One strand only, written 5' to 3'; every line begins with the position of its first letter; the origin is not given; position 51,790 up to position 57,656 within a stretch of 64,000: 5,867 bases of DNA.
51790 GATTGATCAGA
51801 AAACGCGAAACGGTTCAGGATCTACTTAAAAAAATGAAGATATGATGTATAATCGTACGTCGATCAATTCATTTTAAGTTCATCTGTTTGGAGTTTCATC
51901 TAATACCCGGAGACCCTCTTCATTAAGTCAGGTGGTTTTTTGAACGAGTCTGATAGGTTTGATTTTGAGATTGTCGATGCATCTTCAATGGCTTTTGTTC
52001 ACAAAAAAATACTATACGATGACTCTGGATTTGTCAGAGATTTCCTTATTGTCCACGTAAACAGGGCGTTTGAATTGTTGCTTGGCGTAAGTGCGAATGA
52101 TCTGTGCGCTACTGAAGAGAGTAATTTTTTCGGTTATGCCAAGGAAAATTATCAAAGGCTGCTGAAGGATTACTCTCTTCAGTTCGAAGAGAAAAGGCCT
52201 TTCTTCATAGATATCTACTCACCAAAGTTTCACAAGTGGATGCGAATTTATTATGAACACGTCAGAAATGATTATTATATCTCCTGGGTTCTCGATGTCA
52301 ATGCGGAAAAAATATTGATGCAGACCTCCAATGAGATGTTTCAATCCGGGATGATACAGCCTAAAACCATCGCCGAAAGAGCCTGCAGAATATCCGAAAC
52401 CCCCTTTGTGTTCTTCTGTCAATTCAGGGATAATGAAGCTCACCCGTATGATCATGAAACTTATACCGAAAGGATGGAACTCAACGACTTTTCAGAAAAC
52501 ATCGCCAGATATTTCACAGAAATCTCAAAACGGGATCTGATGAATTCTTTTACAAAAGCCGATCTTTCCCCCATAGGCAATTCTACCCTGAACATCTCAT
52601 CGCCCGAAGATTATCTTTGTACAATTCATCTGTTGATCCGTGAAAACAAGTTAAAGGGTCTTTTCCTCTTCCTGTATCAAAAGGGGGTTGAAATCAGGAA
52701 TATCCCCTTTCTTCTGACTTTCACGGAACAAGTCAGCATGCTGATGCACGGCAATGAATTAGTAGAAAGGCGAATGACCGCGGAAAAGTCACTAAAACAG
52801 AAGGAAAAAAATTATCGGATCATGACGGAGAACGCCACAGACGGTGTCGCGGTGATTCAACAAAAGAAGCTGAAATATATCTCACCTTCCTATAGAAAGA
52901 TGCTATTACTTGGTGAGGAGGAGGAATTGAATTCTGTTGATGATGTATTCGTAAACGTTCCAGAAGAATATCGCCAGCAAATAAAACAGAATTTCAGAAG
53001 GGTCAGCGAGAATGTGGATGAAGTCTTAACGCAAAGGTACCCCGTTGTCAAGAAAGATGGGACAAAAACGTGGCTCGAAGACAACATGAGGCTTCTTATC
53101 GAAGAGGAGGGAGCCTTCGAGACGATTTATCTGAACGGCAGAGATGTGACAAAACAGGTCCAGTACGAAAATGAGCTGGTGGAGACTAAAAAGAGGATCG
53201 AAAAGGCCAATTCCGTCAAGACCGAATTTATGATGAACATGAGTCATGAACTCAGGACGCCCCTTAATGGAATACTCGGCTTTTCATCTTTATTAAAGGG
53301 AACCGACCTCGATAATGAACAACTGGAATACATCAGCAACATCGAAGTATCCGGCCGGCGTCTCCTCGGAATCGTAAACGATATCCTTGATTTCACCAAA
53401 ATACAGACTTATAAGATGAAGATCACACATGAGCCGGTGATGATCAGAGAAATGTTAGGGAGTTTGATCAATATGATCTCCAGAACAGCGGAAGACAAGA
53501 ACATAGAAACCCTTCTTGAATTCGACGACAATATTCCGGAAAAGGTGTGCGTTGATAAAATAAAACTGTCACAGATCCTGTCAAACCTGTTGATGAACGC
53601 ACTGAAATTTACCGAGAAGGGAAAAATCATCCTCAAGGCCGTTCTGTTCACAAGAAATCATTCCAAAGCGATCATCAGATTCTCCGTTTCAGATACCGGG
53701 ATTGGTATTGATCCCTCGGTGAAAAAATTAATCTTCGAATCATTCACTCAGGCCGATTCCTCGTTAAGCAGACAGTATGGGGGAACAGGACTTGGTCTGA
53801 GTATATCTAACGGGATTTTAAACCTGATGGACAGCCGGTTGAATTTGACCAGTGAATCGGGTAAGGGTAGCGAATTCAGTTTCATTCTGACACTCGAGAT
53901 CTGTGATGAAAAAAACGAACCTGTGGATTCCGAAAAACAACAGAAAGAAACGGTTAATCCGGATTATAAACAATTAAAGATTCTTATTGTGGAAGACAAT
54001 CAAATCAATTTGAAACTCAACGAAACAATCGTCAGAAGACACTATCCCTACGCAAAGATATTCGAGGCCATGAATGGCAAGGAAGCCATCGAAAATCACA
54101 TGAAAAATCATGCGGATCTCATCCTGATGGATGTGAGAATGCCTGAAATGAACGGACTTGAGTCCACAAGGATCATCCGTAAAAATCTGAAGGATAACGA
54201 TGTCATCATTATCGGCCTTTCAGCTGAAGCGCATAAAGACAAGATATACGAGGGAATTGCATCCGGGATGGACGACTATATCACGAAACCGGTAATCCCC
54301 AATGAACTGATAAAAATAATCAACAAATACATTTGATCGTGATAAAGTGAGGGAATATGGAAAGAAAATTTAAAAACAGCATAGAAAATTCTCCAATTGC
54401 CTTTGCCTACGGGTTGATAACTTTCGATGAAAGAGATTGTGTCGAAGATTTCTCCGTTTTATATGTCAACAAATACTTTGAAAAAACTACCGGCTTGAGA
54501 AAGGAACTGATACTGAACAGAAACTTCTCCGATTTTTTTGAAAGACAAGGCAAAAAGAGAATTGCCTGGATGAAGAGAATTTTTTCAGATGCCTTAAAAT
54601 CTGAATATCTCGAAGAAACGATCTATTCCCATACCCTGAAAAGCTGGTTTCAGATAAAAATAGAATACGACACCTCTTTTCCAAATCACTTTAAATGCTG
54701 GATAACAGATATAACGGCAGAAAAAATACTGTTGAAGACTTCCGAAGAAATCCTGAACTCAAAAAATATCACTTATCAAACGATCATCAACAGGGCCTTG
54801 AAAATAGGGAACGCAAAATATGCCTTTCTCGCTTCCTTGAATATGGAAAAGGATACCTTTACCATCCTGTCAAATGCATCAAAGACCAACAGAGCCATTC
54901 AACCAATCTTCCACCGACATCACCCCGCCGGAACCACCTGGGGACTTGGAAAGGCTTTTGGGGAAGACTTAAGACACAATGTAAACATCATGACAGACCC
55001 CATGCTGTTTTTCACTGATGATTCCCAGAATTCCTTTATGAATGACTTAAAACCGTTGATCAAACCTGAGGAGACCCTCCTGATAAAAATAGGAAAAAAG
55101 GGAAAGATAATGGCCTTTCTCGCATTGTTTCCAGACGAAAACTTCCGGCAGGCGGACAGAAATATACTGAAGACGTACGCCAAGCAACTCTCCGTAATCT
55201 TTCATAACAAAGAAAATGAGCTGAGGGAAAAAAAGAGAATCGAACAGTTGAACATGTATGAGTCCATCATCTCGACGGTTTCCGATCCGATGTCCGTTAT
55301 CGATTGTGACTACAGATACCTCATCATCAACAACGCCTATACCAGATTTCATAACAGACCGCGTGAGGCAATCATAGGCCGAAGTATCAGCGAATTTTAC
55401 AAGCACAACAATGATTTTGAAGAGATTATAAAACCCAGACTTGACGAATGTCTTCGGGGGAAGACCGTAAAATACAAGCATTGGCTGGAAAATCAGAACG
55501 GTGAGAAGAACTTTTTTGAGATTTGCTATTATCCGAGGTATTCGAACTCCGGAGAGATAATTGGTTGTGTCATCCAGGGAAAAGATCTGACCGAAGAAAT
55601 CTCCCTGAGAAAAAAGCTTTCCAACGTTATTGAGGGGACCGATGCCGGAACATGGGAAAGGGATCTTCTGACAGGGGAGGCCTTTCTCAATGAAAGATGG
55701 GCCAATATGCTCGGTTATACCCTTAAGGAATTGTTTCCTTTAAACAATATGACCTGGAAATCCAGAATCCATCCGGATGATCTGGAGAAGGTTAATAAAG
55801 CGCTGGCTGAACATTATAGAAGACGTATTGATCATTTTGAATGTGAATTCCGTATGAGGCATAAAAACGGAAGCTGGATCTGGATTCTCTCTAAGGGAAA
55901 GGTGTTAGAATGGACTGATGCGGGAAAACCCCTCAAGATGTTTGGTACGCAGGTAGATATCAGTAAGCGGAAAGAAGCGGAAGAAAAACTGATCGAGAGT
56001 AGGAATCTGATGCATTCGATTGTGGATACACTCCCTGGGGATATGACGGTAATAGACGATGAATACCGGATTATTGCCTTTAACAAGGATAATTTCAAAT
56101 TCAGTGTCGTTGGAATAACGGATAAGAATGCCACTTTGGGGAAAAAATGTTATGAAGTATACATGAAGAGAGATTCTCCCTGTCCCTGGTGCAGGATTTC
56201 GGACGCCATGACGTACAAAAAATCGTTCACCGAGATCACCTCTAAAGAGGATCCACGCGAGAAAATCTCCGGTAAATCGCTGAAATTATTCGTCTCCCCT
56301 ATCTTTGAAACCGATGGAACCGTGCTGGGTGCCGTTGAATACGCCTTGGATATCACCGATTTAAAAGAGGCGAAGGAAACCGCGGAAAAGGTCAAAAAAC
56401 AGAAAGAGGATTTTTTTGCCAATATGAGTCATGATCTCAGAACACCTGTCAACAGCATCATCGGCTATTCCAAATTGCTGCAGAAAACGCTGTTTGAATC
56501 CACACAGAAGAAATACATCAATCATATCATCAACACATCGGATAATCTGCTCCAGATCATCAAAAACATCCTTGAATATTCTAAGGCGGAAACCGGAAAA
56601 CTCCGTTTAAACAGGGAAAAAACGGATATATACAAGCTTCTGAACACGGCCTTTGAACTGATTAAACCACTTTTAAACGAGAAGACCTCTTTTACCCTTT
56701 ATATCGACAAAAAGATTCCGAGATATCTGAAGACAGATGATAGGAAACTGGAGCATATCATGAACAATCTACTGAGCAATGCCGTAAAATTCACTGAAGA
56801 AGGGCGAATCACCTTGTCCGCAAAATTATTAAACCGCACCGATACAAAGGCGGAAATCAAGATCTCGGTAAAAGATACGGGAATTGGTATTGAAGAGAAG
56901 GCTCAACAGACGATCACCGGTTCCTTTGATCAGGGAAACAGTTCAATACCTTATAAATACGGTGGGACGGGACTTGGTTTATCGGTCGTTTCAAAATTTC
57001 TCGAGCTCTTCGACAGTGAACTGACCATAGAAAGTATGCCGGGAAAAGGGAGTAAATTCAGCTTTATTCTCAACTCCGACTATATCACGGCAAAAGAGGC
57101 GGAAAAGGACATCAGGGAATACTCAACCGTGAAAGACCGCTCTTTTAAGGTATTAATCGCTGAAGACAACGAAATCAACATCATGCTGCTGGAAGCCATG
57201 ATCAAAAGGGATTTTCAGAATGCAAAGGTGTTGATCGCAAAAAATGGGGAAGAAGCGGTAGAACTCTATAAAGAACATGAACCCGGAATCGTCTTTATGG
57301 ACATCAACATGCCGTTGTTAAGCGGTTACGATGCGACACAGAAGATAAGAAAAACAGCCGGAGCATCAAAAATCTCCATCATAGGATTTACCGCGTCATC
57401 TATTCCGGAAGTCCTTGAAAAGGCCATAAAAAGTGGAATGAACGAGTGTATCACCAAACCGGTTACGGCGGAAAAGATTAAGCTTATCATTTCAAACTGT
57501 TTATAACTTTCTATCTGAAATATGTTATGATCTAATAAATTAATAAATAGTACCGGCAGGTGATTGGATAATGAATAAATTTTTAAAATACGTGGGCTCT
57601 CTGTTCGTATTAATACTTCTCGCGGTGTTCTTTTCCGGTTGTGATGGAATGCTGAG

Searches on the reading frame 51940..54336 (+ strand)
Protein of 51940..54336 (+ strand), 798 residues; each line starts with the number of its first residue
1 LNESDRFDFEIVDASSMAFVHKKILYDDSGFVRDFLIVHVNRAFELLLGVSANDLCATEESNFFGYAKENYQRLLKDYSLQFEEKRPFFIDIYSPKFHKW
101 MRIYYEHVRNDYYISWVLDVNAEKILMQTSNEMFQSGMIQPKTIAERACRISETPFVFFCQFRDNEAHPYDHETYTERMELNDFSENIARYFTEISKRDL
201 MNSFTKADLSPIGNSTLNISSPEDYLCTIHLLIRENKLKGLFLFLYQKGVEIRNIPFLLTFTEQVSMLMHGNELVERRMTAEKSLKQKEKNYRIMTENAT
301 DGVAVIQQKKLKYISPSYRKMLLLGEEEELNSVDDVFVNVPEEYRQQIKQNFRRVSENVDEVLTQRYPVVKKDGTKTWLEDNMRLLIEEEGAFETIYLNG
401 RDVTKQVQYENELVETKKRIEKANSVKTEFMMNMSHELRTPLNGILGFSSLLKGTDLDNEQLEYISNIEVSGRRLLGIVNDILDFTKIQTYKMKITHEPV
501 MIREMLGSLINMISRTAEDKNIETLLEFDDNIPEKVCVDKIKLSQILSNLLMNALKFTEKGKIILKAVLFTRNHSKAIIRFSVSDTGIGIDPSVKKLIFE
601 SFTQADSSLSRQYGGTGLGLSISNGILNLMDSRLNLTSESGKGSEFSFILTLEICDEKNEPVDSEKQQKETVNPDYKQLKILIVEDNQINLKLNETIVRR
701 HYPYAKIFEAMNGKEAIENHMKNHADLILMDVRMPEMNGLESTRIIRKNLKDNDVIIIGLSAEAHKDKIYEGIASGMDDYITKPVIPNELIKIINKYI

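Call 85: search_protein_families(library=pfam, proteins=[window:51940-54336:+], max_evalue=0.00001)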
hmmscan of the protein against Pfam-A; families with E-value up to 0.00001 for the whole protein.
window:51940-54336:+ (798 aa): 6 families
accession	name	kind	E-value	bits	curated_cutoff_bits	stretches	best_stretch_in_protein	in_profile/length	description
PF00072.30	Response_reg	-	4.8e-25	88.3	30.2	1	681-794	1-110/111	Response regulator receiver domain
PF02518.31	HATPase_c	-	3e-23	82.8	26.4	1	539-653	2-110/111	Histidine kinase-, DNA gyrase B-, and HSP90-like ATPase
PF00512.31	HisKA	-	4.5e-21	75.1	26.9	1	427-489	2-64/66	His Kinase A (phospho-acceptor) domain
PF00989.32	PAS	-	6.8e-07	29.7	22.6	0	292-403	3-113/113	PAS fold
PF13426.13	PAS_9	-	9.1e-07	29.5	27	0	302-405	3-103/103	PAS domain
PF08447.18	PAS_3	-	1.3e-06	29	25.6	0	313-391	3-80/89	PAS fold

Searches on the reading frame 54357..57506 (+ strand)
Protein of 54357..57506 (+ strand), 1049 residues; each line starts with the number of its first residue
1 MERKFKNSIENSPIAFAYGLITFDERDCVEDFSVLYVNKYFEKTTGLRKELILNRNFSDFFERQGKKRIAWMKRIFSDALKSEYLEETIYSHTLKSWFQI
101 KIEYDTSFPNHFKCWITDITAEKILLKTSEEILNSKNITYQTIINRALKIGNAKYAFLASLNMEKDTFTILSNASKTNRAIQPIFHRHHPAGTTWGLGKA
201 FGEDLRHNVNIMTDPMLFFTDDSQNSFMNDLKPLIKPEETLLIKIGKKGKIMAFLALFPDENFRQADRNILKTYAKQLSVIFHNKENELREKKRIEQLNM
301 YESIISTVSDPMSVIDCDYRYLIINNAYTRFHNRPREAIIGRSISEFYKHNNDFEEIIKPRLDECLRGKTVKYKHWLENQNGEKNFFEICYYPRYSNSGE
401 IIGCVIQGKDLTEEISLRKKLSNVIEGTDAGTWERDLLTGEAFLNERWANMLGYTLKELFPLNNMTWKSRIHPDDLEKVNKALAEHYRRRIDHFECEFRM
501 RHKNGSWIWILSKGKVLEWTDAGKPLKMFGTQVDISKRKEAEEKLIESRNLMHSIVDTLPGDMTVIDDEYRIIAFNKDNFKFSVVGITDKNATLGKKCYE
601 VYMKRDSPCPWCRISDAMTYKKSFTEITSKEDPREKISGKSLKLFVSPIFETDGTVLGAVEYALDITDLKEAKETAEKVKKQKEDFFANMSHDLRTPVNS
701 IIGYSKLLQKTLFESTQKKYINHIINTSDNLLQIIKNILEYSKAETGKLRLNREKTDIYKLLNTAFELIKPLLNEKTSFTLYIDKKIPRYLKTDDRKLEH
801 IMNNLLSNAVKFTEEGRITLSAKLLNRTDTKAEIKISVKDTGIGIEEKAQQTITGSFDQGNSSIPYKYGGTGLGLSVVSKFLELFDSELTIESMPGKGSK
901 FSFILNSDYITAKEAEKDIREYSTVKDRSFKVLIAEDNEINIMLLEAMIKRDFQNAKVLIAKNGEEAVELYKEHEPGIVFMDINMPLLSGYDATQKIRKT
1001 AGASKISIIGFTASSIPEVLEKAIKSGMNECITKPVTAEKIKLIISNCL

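Call 85: search_protein_families(library=pfam, proteins=[window:54357-57506:+], max_evalue=0.00001)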
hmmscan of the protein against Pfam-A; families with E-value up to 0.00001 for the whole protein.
window:54357-57506:+ (1049 aa): 9 families
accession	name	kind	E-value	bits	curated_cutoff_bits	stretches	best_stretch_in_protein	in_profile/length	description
PF13426.13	PAS_9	-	1.3e-25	90.1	27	1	310-413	2-103/103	PAS domain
PF08447.18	PAS_3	-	5.4e-24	84.7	25.6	1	443-531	3-88/89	PAS fold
PF02518.31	HATPase_c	-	4.5e-23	82.2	26.4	1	794-905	2-107/111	Histidine kinase-, DNA gyrase B-, and HSP90-like ATPase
PF00072.30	Response_reg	-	6.2e-23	81.5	30.2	1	932-1044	1-109/111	Response regulator receiver domain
PF00512.31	HisKA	-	1.9e-19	69.9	26.9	1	682-747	1-66/66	His Kinase A (phospho-acceptor) domain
PF08448.16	PAS_4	-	1e-18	68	23.1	1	308-414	4-108/110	PAS fold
PF00989.32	PAS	-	8.1e-16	58.5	22.6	1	300-410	2-112/113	PAS fold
PF13596.12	PAS_10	-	4e-09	37.5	22.1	0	312-411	12-105/106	PAS domain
PF13188.13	PAS_8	-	1.3e-07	31.7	21.8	0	4-59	2-49/65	PAS domain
